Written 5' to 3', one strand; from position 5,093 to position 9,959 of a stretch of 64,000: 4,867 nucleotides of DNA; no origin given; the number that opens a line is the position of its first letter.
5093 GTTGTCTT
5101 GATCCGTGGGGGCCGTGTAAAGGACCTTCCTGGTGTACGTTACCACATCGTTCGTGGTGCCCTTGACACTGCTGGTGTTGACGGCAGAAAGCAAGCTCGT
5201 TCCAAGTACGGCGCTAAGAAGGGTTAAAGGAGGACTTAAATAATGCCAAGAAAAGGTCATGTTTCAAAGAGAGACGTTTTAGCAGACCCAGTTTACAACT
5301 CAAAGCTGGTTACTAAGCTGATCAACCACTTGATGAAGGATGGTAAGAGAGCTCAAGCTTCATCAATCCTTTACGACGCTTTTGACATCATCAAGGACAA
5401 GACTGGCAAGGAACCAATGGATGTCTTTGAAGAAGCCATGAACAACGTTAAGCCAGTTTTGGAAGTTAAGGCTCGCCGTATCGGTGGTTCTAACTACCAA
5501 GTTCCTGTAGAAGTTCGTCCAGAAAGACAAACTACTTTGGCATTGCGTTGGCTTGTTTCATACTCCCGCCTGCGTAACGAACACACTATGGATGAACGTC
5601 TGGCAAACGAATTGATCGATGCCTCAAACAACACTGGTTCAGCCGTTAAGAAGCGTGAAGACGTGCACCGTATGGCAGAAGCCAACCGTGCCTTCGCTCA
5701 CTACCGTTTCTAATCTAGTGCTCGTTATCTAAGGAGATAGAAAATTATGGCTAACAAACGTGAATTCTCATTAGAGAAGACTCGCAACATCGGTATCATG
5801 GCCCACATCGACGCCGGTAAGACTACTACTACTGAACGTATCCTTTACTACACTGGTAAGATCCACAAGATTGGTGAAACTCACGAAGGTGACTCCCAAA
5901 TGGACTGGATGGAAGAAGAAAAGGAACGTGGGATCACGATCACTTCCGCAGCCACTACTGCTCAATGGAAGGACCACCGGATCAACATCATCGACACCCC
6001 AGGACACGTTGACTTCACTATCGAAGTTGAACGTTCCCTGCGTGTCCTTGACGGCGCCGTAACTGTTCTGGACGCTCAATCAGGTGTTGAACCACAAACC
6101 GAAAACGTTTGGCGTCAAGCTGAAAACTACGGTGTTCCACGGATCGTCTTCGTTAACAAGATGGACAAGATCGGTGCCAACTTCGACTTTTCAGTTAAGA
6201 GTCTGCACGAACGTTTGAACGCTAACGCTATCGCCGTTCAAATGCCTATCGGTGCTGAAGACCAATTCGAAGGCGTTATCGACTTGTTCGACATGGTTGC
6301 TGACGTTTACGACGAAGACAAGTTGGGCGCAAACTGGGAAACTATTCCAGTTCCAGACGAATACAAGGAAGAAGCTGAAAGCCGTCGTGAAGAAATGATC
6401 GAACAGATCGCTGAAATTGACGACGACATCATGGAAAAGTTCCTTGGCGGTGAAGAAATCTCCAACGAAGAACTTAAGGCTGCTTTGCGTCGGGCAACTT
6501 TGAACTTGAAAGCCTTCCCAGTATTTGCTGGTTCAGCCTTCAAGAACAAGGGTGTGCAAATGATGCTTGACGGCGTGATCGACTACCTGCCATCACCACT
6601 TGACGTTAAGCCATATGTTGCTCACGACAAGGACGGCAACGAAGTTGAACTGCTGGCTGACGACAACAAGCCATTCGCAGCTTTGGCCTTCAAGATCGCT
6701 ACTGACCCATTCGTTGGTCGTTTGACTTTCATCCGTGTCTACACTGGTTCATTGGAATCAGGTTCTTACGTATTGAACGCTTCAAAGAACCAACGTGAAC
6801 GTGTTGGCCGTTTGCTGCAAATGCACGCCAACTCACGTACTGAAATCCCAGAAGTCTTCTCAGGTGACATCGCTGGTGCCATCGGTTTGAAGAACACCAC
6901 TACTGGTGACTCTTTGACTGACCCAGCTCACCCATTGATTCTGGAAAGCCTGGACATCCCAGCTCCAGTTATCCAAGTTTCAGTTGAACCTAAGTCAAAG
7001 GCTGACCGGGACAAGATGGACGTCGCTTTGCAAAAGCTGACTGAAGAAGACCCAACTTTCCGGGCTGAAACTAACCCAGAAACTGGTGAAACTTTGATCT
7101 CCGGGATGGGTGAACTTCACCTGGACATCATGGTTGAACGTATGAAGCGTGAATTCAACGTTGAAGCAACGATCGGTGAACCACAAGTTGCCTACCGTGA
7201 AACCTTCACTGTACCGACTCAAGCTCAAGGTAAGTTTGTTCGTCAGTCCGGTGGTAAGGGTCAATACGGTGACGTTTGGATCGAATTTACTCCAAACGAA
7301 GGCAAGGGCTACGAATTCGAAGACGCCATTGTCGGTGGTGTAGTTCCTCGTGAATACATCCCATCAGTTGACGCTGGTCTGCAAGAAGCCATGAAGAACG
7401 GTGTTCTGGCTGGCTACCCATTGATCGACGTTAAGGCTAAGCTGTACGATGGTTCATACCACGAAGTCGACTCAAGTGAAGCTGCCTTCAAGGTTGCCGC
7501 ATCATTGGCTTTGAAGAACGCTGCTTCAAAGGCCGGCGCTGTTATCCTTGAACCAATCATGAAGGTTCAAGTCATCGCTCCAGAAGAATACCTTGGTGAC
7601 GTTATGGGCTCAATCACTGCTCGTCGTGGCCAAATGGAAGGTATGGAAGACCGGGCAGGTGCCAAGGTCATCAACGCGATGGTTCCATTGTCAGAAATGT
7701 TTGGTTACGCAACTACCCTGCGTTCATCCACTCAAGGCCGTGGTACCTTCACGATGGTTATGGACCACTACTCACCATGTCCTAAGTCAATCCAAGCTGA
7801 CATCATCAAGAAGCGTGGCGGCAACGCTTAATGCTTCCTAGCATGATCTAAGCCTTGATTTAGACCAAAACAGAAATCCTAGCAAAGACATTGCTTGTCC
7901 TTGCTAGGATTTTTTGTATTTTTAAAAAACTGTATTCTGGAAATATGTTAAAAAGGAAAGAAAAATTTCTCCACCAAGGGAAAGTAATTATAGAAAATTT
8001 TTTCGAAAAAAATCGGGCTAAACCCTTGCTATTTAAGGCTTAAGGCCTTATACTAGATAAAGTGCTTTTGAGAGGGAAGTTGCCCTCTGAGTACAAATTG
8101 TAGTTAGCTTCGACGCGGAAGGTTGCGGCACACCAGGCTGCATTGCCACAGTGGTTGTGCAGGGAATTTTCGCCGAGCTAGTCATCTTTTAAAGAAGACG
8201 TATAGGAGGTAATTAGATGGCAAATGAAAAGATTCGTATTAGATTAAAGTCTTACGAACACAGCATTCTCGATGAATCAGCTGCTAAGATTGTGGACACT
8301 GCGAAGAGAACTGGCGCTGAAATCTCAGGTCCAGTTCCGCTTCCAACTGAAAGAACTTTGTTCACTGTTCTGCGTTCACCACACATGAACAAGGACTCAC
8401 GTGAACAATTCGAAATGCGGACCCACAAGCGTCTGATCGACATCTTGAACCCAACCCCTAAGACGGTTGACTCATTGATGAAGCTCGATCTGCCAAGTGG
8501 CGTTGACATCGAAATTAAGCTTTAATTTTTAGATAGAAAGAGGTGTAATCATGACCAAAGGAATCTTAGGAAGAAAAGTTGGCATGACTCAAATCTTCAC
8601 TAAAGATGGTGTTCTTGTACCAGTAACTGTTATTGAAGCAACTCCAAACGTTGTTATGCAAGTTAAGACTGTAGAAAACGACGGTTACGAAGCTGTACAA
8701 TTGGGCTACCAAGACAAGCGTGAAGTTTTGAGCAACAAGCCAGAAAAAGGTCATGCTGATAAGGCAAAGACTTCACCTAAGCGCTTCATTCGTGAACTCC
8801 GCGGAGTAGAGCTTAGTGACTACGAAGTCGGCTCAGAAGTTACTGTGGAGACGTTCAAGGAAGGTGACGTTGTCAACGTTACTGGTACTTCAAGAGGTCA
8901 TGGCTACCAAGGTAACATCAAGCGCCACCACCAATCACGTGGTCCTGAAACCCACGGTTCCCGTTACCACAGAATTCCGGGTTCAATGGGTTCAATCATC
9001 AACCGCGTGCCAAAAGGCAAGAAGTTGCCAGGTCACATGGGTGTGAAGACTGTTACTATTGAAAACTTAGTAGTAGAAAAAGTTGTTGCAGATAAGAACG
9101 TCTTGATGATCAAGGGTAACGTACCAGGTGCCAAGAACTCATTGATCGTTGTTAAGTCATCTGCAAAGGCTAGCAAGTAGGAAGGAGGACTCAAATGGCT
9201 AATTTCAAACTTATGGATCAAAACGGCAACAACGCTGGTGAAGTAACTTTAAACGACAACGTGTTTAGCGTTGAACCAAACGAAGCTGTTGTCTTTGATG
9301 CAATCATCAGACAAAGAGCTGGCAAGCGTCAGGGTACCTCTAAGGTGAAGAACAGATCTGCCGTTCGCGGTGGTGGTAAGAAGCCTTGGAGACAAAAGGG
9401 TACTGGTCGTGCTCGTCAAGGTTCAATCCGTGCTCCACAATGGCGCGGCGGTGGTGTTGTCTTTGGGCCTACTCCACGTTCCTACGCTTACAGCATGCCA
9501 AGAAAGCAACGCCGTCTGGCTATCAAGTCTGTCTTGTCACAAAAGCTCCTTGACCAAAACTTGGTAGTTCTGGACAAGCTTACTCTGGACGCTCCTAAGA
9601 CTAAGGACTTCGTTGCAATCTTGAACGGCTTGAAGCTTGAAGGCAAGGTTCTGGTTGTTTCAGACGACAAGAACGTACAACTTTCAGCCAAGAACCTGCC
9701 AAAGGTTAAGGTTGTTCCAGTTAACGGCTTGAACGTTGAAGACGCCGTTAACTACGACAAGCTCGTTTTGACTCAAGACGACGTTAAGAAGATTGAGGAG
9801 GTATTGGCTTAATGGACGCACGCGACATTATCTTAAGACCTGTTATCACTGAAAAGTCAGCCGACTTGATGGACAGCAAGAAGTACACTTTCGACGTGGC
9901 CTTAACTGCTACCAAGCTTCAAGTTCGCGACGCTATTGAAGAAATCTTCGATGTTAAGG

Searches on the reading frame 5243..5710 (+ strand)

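Call 71: search_protein_families(library=pfam, proteins=[window:5243-5710:+], max_evalue=0.00001)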
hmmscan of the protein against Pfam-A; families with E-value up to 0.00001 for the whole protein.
window:5243-5710:+ (156 aa): 1 family
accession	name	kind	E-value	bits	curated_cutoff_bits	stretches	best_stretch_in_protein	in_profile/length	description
PF00177.27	Ribosomal_S7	-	8.9e-69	230.2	24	1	2-149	1-148/148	Ribosomal protein S7p/S5e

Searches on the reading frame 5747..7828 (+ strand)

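Call 71: search_protein_families(library=pfam, proteins=[window:5747-7828:+], max_evalue=0.00001)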
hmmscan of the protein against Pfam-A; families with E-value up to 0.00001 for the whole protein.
window:5747-7828:+ (694 aa): 7 families
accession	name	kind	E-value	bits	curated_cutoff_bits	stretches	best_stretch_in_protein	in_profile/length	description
PF00009.33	GTP_EFTU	-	3.4e-68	229.4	26.5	1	11-283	2-188/188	Elongation factor Tu GTP binding domain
PF03764.24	EFG_IV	-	5.9e-47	158.8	24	1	479-596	1-120/121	Elongation factor G, domain IV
PF14492.12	EFG_III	-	3.1e-33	114.1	27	1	404-477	1-74/75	Elongation Factor G, domain III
PF00679.30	EFG_C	-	3e-30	104.6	27.9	1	600-684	2-87/89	Elongation factor G C-terminus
PF22042.2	EF-G_D2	-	7.9e-16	58.4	27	1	309-391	1-82/84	Elongation factor G domain 2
PF03144.31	GTP_EFTU_D2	-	2.1e-15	57.3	30.3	1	324-391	1-73/73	Elongation factor Tu domain 2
PF16658.11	RF3_C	-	3.2e-06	27.4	40.1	1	409-485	11-87/132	Class II release factor RF3, C-terminal domain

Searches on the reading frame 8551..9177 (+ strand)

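Call 71: search_protein_families(library=pfam, proteins=[window:8551-9177:+], max_evalue=0.00001)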
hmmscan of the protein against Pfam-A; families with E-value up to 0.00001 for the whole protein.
window:8551-9177:+ (209 aa): 1 family
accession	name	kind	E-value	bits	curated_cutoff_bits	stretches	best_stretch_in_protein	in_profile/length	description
PF00297.29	Ribosomal_L3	-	1.4e-11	44.5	22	1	99-177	209-287/369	Ribosomal protein L3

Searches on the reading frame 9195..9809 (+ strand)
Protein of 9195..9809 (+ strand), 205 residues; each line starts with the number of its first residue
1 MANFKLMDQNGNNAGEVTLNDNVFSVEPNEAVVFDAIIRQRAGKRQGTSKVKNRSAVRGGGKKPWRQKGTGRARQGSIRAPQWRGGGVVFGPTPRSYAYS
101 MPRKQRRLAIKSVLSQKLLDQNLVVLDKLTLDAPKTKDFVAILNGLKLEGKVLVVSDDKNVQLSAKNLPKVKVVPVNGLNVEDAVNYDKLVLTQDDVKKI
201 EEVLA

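Call 71: search_protein_families(library=pfam, proteins=[window:9195-9809:+], max_evalue=0.00001)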
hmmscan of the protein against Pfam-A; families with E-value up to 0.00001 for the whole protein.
window:9195-9809:+ (205 aa): 1 family
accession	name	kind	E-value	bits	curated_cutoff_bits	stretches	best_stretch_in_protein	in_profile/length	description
PF00573.27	Ribosomal_L4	-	8.1e-73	244.6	25.8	1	17-202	1-189/190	Ribosomal protein L4/L1 family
